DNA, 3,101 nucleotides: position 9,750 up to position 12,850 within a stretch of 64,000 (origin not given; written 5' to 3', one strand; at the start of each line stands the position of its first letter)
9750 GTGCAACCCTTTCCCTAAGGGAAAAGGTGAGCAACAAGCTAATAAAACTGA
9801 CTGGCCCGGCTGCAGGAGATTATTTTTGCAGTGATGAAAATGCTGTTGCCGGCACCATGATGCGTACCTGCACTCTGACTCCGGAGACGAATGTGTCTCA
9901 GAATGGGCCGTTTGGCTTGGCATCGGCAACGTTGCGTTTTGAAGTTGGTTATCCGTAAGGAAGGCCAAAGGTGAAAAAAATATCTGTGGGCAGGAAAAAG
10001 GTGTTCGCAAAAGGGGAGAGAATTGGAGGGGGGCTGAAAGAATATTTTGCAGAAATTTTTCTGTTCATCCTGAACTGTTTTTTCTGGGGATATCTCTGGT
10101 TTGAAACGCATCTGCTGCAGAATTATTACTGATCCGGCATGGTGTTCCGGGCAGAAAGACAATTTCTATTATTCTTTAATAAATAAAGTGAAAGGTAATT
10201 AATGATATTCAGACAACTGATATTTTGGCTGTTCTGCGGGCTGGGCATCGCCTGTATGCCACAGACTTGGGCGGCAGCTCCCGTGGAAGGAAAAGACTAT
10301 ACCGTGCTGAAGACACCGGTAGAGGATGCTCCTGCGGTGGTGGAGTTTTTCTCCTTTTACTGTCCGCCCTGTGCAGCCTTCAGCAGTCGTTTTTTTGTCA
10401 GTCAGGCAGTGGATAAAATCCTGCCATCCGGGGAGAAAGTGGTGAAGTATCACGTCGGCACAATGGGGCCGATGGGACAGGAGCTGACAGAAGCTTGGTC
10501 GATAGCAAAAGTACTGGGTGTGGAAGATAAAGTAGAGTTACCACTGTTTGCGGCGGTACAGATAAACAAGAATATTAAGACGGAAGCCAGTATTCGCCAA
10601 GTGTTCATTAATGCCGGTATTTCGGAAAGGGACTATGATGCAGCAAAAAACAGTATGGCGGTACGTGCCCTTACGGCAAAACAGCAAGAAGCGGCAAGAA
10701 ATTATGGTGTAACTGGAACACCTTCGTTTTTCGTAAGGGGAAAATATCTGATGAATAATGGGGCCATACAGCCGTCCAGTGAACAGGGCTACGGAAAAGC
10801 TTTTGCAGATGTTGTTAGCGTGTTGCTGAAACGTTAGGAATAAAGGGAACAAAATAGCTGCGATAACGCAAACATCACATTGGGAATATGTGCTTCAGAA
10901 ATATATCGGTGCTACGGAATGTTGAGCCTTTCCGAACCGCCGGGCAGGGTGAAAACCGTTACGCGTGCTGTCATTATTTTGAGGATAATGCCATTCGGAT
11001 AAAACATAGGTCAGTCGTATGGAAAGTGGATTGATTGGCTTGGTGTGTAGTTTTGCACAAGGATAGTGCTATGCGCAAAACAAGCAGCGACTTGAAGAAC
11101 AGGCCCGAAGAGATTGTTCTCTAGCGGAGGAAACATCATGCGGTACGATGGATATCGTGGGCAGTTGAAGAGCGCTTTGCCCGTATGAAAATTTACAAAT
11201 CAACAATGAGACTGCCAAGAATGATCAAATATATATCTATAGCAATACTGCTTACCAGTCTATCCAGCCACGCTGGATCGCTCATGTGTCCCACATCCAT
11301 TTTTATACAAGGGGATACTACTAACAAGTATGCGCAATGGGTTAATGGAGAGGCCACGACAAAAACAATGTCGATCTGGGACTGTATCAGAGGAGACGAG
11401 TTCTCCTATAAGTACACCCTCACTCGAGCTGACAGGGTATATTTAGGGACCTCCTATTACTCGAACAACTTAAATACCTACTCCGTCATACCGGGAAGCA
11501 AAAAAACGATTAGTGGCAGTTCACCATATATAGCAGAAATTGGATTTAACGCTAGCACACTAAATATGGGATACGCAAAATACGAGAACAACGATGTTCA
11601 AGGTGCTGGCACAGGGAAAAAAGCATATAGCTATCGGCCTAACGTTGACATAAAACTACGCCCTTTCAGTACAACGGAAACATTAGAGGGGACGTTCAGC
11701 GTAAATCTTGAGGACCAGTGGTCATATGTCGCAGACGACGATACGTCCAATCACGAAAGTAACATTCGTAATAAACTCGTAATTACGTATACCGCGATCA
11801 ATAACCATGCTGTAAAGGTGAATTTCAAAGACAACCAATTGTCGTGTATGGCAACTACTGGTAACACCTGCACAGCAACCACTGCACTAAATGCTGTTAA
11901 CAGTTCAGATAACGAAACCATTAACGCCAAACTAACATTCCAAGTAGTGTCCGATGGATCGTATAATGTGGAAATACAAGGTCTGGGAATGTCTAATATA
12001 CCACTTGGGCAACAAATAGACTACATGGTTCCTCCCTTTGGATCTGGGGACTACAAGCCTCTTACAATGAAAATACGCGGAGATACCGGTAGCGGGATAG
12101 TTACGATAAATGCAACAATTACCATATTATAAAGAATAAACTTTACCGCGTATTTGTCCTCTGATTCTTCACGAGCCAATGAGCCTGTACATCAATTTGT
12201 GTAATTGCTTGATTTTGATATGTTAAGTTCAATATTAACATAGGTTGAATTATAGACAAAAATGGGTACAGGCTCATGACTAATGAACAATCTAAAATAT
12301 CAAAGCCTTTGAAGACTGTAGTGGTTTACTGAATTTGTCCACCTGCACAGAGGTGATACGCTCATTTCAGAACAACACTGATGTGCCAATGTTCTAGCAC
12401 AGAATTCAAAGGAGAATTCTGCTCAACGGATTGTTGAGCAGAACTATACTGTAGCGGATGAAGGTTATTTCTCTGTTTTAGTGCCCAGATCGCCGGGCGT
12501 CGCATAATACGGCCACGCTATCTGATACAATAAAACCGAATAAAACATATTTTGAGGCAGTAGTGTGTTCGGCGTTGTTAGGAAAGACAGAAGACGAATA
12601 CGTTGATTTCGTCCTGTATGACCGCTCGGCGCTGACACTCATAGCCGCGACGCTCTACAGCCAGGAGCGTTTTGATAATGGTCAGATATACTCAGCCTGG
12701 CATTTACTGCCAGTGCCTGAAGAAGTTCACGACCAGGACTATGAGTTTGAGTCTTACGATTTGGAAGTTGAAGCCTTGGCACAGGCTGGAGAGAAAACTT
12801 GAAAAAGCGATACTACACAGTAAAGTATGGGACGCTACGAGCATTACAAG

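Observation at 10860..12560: Low-GC islet encoding a 315-aa secreted Ser/Thr/Asn-rich protein, bounded by structured repeats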

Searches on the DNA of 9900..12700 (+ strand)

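Call 4: search_dna_similar(query=window:10860-12560:+, collection=plasmids, mode=near, max_rows=25)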
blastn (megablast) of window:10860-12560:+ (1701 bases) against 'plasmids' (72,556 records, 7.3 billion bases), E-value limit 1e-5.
Records with a match: 673; places in all: 678; records where one place covers at least 80% of the query: 12.
Best place of each record, by identity: 95-99% 1; 90-95% 667; 80-90% 5.
By first word of the organism name: Escherichia 614; Salmonella 45; Klebsiella 8; Shigella 5; Cronobacter 1.
By predicted mobility (MOB-suite, as given by PLSDB): non-mobilizable 520; mobilizable 135; conjugative 18.
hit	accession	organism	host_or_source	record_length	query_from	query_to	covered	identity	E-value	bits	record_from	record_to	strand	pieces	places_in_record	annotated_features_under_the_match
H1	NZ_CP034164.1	Escherichia albertii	-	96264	47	1701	97%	92.4%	0e+0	2366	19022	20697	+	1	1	hypothetical protein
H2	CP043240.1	Escherichia albertii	Oregon Junco,genomic DNA,cloacal swab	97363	47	1701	97%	92.4%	0e+0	2366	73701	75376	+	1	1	hypothetical protein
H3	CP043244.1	Escherichia albertii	White-Breasted Nuthatch,genomic ...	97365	47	1701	97%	92.4%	0e+0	2366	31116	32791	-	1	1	hypothetical protein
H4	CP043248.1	Escherichia albertii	Oregon Junco,genomic DNA,cloacal swab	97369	47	1701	97%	92.4%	0e+0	2366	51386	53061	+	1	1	hypothetical protein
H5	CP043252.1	Escherichia albertii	Oregon Junco,genomic DNA,cloacal swab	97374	47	1701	97%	92.4%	0e+0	2366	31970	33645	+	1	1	hypothetical protein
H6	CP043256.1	Escherichia albertii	Oregon Junco,genomic DNA,cloacal swab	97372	47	1701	97%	92.4%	0e+0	2366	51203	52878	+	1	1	hypothetical protein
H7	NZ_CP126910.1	Escherichia albertii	-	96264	47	1701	97%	92.4%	0e+0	2366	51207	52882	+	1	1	hypothetical protein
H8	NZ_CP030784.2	Escherichia albertii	stool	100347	47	1701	97%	89.2%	0e+0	2071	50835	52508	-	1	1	hypothetical protein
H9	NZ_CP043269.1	Escherichia albertii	Crow,genomic DNA,cloacal swab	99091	151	1701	91%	91.1%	0e+0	2102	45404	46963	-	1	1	hypothetical protein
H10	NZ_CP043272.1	Escherichia albertii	Crow,genomic DNA,cloacal swab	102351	151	1701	91%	91.1%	0e+0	2102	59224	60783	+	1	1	hypothetical protein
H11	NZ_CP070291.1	Escherichia albertii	Sichuan,human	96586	4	1699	100%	82.9%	0e+0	1502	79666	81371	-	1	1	hypothetical protein | peptide-binding protein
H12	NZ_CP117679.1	Escherichia albertii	whole organism,bird (unidentified ...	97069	1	1532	81%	90.6%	0e+0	1838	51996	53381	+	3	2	hypothetical protein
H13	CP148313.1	Escherichia coli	Dog,single cell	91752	1621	1699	5%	92.5%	7e-22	113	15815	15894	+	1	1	peptide-binding protein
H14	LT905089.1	Salmonella enterica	Homo sapiens,not known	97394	1621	1699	5%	92.4%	7e-22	113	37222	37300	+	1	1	record has no annotation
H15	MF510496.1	Klebsiella pneumoniae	Homo sapiens,Culture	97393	1621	1699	5%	92.4%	7e-22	113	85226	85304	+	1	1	hypothetical protein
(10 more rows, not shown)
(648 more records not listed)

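Call 5: search_dna_similar(query=window:10860-12560:+, collection=phages, mode=near, max_rows=25)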
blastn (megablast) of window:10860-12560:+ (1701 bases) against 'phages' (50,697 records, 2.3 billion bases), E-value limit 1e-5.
Records with a match: 18; places in all: 18; records where one place covers at least 80% of the query: 0.
Best place of each record, by identity: 90-95% 18.
By first word of the organism name: Escherichia 13; Salmonella 2; Enterobacteria 2; Punavirus 1.
By host as written in the record: Escherichia coli 7; - 5; Salmonella enterica subsp. enterica serovar Indiana J46 2; Escherichia sp. STEC O157 2; Escherichia coli strain MG1655 Z1 1; Escherichia coli MC1061 1.
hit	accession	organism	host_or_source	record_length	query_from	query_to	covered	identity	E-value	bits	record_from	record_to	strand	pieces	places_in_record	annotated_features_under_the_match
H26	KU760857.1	Salmonella phage SJ46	Salmonella enterica subsp. enterica ...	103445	1621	1699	5%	92.4%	2e-22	113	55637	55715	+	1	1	hypothetical protein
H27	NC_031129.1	Salmonella phage SJ46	Salmonella enterica subsp. enterica ...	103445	1621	1699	5%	92.4%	2e-22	113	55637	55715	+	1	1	Ulx-like anti-restriction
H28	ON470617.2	Escherichia phage vB_EcoM-813R1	Escherichia coli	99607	1621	1699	5%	92.4%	2e-22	113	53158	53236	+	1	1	hypothetical protein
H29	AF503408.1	Enterobacteria phage P7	-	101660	1624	1699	4%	93.4%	2e-22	113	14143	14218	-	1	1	olxA: OlxA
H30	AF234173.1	Escherichia phage P1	-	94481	1624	1699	4%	93.4%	2e-22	113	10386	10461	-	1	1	99 pct identical (5 gaps) to fragment of P1 sequence deposited as ... | ulx: Ulx | ulx: promoter | ulx: minus_35_signal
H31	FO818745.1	Escherichia phage RCS47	Escherichia coli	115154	1624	1699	4%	93.4%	2e-22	113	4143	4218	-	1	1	putative protein Ulx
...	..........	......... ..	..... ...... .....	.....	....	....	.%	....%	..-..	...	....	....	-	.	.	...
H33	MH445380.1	Escherichia phage P1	Escherichia coli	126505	1624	1699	4%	93.4%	2e-22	113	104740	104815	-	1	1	Ulx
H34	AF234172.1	Escherichia phage P1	-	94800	1624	1699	4%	93.4%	2e-22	113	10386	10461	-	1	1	99 pct identical (5 gaps) to fragment of P1 sequence deposited as ... | ulx: Ulx | ulx: promoter | ulx: minus_35_signal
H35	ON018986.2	Escherichia phage JL22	Escherichia coli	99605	1624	1699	4%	93.4%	2e-22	113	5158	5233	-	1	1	hypothetical protein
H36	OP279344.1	Escherichia phage P1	Escherichia coli strain MG1655 Z1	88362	1624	1699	4%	93.4%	2e-22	113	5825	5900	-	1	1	ulx: Ulx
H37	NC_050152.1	Enterobacteria phage P7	-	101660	1624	1699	4%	93.4%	2e-22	113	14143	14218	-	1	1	olxA: Ulx-like anti-restriction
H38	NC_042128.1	Escherichia phage RCS47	Escherichia coli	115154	1624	1699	4%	93.4%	2e-22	113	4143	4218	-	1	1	Ulx-like anti-restriction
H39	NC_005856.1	Escherichia phage P1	Escherichia coli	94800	1624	1699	4%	93.4%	2e-22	113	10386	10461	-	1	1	99 pct identical (5 gaps) to fragment of P1 sequence deposited as ... | ulx: Ulx-like anti-restriction | ulx: promoter | ulx: minus_35_signal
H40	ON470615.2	Escherichia phage vB_EcoM-673R5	Escherichia coli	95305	1624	1699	4%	93.4%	2e-22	113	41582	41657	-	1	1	hypothetical protein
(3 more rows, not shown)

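Call 7: get_annotated_region(hit=H1, flank=12000)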
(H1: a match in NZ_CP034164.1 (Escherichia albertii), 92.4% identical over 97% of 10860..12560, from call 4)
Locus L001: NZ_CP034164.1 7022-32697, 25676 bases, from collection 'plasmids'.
description: Escherichia albertii strain 2014C-4015 plasmid p2014C-4015-2, complete sequence
organism: Escherichia albertii (NCBI taxid 208962)
taxonomy: Bacteria; Pseudomonadota; Gammaproteobacteria; Enterobacterales; Enterobacteriaceae; Escherichia; Escherichia albertii
host: -; source: -; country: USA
typing (MOB-suite, as given by PLSDB): non-mobilizable; replicon IncHI1B
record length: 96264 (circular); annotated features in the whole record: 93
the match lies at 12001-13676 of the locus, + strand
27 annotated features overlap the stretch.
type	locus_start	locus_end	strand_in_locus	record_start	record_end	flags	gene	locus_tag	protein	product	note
CDS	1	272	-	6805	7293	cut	-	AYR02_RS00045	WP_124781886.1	single-stranded DNA-binding protein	-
CDS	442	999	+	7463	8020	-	-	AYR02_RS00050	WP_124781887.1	lysozyme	-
CDS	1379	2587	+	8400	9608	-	-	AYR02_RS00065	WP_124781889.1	RNA-guided endonuclease TnpB family protein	-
CDS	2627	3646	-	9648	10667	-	-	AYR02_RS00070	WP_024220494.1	head processing protein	-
CDS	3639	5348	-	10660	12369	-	-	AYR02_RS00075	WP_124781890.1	phage portal protein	-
CDS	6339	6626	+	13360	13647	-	-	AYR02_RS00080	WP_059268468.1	PapB/FocB family fimbrial expression transcriptional regulator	GO:0006355 - regulation of DNA-templated transcription [Evidence IEA]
CDS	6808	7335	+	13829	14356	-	-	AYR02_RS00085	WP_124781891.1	fimbrial protein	-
CDS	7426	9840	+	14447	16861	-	pefC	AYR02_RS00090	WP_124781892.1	PefC/AfrB family outer membrane usher protein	-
CDS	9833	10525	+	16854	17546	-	-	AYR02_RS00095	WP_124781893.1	fimbrial chaperone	-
CDS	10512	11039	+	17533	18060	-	-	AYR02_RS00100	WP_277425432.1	F18 fimbrial protein FedE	-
CDS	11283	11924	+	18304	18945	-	-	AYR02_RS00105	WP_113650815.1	DsbA family protein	-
CDS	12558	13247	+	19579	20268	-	-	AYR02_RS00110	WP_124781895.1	hypothetical protein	-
CDS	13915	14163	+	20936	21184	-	-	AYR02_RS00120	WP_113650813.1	modulator protein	-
CDS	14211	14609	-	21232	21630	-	-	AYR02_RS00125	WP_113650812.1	hypothetical protein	-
CDS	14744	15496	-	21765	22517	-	-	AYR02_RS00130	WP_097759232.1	hypothetical protein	-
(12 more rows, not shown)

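Call 8: get_annotated_region(hit=H11, flank=12000)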
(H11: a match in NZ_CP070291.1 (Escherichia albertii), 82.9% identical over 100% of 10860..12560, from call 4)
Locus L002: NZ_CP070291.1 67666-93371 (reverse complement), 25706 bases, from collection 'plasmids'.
description: Escherichia albertii strain Sample 167 plasmid pESA138_1, complete sequence
organism: Escherichia albertii (NCBI taxid 208962)
taxonomy: Bacteria; Pseudomonadota; Gammaproteobacteria; Enterobacterales; Enterobacteriaceae; Escherichia; Escherichia albertii
host: -; source: Sichuan,human; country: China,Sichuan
typing (MOB-suite, as given by PLSDB): non-mobilizable; replicon IncHI1B
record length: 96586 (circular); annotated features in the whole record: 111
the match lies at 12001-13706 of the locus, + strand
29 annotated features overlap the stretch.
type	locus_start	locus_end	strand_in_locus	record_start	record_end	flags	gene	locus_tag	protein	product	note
CDS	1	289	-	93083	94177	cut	-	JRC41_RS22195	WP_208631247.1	hypothetical protein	-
CDS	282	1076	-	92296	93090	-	-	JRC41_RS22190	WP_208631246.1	hypothetical protein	-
CDS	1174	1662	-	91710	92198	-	-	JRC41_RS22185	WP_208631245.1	single-stranded DNA-binding protein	-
CDS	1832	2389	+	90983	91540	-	-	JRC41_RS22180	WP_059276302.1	lysozyme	-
CDS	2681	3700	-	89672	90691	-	-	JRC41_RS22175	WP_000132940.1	head processing protein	-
CDS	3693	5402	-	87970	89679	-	-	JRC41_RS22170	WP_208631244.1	phage portal protein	-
CDS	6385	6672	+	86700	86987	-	-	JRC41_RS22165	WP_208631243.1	PapB/FocB family fimbrial expression transcriptional regulator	GO:0006355 - regulation of DNA-templated transcription [Evidence IEA]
CDS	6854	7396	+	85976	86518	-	-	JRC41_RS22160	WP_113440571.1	hypothetical protein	-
CDS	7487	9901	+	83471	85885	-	pefC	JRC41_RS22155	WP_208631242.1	PefC/AfrB family outer membrane usher protein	-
CDS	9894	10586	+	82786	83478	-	-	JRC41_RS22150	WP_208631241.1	fimbrial chaperone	-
CDS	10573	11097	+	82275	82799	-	-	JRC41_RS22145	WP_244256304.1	F18 fimbrial protein FedE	-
CDS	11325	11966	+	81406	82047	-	-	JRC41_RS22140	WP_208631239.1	DsbA family protein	-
CDS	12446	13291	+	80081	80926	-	-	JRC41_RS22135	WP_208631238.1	hypothetical protein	-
CDS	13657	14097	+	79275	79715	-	-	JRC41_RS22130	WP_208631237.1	peptide-binding protein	-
CDS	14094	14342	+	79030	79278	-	-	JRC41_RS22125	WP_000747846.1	hypothetical protein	-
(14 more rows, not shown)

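Call 21: search_dna_similar(query=window:10860-12560:+, collection=ecoli_genomes, mode=near, max_rows=15)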
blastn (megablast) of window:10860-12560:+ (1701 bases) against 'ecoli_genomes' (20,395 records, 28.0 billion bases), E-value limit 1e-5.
Records with a match: 681; places in all: 684; records where one place covers at least 80% of the query: 0.
Genomes with a match: 677 of 5426; with a place that covers at least 80% of the query: 0. Places per genome that has any: lowest 1, median 1, highest 2. On chromosomes: 18 places; on plasmids: 666.
Best place of each record, by identity: 90-95% 672; 80-90% 9.
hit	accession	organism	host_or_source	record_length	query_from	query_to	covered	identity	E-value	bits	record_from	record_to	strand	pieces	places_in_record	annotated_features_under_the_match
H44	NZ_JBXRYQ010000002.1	Escherichia coli strain EC11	Homo sapiens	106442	1621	1699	5%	93.7%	6e-23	119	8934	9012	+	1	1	hypothetical protein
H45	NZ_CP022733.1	Escherichia coli strain SA186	Homo sapiens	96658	1621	1699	5%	92.4%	3e-21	113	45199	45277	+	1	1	hypothetical protein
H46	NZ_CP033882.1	Escherichia coli strain 50579417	Homo sapiens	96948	1621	1699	5%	92.4%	3e-21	113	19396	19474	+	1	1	hypothetical protein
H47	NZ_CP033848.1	Escherichia coli strain FDAARGOS_497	Homo sapiens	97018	1621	1699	5%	92.4%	3e-21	113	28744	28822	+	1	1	hypothetical protein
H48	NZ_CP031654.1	Escherichia coli strain UK_Dog_Liverpool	dog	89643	1621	1699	5%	92.4%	3e-21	113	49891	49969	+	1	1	hypothetical protein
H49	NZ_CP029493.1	Escherichia coli strain HS30-1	Homo sapiens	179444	1621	1699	5%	92.4%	3e-21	113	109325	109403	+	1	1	hypothetical protein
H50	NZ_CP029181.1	Escherichia coli strain H9Ecoli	Homo sapiens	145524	1621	1699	5%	92.4%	3e-21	113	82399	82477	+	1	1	hypothetical protein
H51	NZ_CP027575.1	Escherichia coli strain 2013C-4081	missing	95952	1621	1699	5%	92.4%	3e-21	113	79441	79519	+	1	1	hypothetical protein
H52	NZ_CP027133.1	Escherichia coli strain AR_0372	missing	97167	1621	1699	5%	92.4%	3e-21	113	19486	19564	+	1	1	hypothetical protein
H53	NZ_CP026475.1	Escherichia coli strain KBN10P04869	Homo sapiens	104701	1621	1699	5%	92.4%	3e-21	113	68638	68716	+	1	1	hypothetical protein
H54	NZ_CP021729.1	Escherichia coli strain Combat11I9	Homo sapiens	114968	1621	1699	5%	92.4%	3e-21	113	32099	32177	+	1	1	hypothetical protein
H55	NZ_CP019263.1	Escherichia coli strain 13C1065T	chicken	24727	1621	1699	5%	92.4%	3e-21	113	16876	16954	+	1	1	peptide-binding protein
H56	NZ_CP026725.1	Escherichia coli strain 266917_2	Homo sapiens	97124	1621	1699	5%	92.4%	3e-21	113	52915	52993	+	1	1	hypothetical protein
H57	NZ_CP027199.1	Escherichia coli strain WCHEC025943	Sewage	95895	1621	1699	5%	92.4%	3e-21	113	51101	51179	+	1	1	hypothetical protein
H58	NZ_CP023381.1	Escherichia coli strain 127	canine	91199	1621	1699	5%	92.4%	3e-21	113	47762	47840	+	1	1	hypothetical protein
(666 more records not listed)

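Call 24: get_annotated_region(hit=H8, flank=8000)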
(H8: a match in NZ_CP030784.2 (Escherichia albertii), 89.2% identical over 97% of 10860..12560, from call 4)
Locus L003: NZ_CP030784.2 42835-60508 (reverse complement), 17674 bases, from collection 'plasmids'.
description: Escherichia albertii strain 2012EL-1823B plasmid unnamed1, complete sequence
organism: Escherichia albertii (NCBI taxid 208962)
taxonomy: Bacteria; Pseudomonadota; Gammaproteobacteria; Enterobacterales; Enterobacteriaceae; Escherichia; Escherichia albertii
host: -; source: stool; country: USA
typing (MOB-suite, as given by PLSDB): non-mobilizable; replicon IncHI1B
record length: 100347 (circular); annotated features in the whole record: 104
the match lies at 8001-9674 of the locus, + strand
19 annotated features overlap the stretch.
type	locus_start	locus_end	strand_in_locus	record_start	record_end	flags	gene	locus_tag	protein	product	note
CDS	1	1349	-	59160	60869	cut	-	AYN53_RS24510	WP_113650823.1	phage portal protein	-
CDS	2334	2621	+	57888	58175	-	-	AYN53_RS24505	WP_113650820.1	PapB/FocB family fimbrial expression transcriptional regulator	GO:0006355 - regulation of DNA-templated transcription [Evidence IEA]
CDS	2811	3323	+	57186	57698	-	-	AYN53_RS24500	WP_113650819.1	fimbrial protein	-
CDS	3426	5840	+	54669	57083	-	pefC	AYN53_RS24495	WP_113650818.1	PefC/AfrB family outer membrane usher protein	-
CDS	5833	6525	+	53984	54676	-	-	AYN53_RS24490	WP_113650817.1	fimbrial chaperone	-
CDS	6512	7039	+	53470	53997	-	-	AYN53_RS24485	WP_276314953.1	F18 fimbrial protein FedE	-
CDS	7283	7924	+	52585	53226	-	-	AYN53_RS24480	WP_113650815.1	DsbA family protein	-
CDS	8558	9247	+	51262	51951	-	-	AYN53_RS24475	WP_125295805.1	hypothetical protein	-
CDS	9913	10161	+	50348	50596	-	-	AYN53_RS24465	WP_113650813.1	modulator protein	-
CDS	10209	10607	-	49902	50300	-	-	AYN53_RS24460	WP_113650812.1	hypothetical protein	-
CDS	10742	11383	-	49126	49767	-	-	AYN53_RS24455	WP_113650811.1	maturation control protein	-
CDS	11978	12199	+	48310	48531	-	-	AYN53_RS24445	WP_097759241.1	host cell division inhibitor Icd-like protein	-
CDS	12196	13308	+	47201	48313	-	-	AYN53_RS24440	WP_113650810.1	phage antirepressor KilAC domain-containing protein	-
CDS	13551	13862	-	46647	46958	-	-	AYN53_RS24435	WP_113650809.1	lysogeny establishment protein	-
CDS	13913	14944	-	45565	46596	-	-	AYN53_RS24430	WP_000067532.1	site-specific integrase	GO:0015074 - DNA integration [Evidence IEA]; GO:0006310 - DNA recombination [Evidence IEA]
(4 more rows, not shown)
